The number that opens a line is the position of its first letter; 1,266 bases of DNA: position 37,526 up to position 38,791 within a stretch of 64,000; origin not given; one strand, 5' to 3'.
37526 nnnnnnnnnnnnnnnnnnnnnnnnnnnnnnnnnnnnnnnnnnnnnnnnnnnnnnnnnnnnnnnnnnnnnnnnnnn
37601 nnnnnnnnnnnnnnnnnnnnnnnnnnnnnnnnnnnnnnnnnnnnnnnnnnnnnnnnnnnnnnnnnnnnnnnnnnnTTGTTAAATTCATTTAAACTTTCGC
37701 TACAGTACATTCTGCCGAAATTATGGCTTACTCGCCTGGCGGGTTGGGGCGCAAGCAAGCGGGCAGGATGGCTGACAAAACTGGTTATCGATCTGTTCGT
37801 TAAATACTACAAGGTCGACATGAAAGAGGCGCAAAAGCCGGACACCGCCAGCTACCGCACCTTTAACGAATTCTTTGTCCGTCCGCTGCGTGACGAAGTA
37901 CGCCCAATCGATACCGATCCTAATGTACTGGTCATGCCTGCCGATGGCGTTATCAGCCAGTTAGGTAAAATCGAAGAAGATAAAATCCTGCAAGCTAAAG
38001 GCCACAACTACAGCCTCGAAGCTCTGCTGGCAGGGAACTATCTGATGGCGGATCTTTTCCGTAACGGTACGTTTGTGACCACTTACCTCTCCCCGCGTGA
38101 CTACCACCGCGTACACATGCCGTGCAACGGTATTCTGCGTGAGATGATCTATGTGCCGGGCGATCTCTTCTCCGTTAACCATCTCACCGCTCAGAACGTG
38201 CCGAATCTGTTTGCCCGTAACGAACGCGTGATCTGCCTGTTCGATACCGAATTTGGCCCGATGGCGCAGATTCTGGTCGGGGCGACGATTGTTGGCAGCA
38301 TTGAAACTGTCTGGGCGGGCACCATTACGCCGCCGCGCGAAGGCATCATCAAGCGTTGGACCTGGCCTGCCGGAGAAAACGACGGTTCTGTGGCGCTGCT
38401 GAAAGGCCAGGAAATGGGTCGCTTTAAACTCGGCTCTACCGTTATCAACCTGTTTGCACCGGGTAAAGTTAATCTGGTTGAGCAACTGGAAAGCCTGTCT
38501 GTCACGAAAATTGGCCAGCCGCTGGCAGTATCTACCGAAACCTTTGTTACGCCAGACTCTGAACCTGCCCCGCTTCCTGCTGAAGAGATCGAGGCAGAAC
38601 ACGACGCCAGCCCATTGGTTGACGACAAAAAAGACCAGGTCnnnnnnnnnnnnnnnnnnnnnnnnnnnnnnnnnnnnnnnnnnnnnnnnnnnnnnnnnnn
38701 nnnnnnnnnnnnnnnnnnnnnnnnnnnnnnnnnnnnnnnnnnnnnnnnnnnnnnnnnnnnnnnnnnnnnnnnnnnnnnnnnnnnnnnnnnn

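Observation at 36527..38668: Three consecutive genes with non-ATG starts (rsgA TTG, psd TTG, mscM GTG)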

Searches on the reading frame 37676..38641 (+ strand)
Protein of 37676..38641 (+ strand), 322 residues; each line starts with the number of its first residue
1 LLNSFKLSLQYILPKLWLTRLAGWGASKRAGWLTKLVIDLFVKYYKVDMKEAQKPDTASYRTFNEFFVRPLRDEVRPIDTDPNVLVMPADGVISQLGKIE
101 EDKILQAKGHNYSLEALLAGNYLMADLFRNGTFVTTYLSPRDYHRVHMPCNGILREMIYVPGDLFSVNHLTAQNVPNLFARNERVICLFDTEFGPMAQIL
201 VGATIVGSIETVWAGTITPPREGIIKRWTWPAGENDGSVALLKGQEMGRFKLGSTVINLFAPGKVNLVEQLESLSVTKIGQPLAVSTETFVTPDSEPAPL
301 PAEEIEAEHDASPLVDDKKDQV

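Call 10: find_related_loci(query=window:37676-38641:+, collection=genome_contigs, flank=3000)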
Query window:37676-38641:+ (322 aa) in genome_contigs; peptide patterns used: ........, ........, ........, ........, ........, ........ (x = any residue, [..] = any of these).
600 stretches matched a pattern (row limit reached: there are more); 595 encode a relative of the query (tblastn E <= 1e-3); the best 80 are kept; 80 distinct loci.
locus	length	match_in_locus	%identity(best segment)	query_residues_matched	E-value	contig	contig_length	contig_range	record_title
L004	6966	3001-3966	97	1-322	0e+0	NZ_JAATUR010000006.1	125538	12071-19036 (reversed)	Escherichia coli strain SCPM-O-B-8794 6length=125538, whole genome shotgun sequence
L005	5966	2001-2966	97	1-322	0e+0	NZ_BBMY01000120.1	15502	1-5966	Escherichia albertii NBRC 107761 = DSM 17582 strain NBRC 107761, whole genome shotgun sequence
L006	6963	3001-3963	94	1-321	0e+0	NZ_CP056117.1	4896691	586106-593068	Enterobacter cloacae strain DSM 26481 chromosome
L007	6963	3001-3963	94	1-321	0e+0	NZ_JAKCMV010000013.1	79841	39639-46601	Enterobacter asburiae strain INSAq146 Aq146_contig_13, whole genome shotgun sequence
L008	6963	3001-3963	93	1-321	0e+0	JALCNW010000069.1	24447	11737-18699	MAG: Enterobacter sp. isolate UW_MP_ENTER5_1 Ga0455787_00642, whole genome shotgun sequence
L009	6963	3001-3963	92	1-321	0e+0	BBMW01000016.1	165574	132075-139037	Citrobacter werkmanii NBRC 105721 DNA, contig: CIWKM16, whole genome shotgun sequence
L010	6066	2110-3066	92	1-319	0e+0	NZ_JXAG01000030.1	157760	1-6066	Enterobacter sp. Bisph1 contig030, whole genome shotgun sequence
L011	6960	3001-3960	92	1-322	0e+0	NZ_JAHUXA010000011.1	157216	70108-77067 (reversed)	Enterobacter sp. ENT03 NODE_11_length_157216_cov_53.257154, whole genome shotgun sequence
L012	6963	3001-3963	91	1-321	0e+0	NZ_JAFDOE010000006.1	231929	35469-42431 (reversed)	Citrobacter sp. FP75 contig6, whole genome shotgun sequence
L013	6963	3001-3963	91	1-321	0e+0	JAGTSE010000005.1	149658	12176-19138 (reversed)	MAG: Proteobacteria bacterium isolate CTSoil_132 scaffold_9, whole genome shotgun sequence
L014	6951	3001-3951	91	1-318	0e+0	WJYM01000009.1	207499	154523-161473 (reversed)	Enterobacteriaceae bacterium RIT691 9, whole genome shotgun sequence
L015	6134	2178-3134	89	1-321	0e+0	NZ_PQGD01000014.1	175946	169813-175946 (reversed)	Superficieibacter electus strain BP-1 NODE_14_length_175946_cov_38.8368, whole genome shotgun sequence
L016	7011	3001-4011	86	1-321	0e+0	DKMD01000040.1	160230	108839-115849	MAG TPA_asm: Pluralibacter sp. UBA7423 UBA7423_contig_101, whole genome shotgun sequence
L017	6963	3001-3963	87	1-322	0e+0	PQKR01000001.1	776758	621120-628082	Escherichia sp. ESNIH1 NODE_1, whole genome shotgun sequence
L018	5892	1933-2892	87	1-320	0e+0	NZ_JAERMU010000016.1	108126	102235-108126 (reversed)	Cedecea sulfonylureivorans strain LAM2020 LMT5_ctg016, whole genome shotgun sequence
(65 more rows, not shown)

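Call 74: search_protein_families(library=ncbifam, proteins=[window:37679-38641:+], max_evalue=1e-10)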
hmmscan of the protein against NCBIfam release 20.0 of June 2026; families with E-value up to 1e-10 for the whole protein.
window:37679-38641:+ (321 aa): 4 families
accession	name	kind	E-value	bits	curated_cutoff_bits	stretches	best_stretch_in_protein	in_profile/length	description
TIGR00163.1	PS_decarb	equivalog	2.1e-102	341.4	111.75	1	48-285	1-242/243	archaetidylserine decarboxylase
NF001941.0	PRK00723.1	equivalog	7e-51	173.3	371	1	8-211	36-235/297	phosphatidylserine decarboxylase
NF003038.0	PRK03934.1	equivalog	2.5e-49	167.5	285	1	31-269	22-252/267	phosphatidylserine decarboxylase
NF002853.0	PRK03140.1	equivalog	7.5e-48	163.1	307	1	32-211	30-207/262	phosphatidylserine decarboxylase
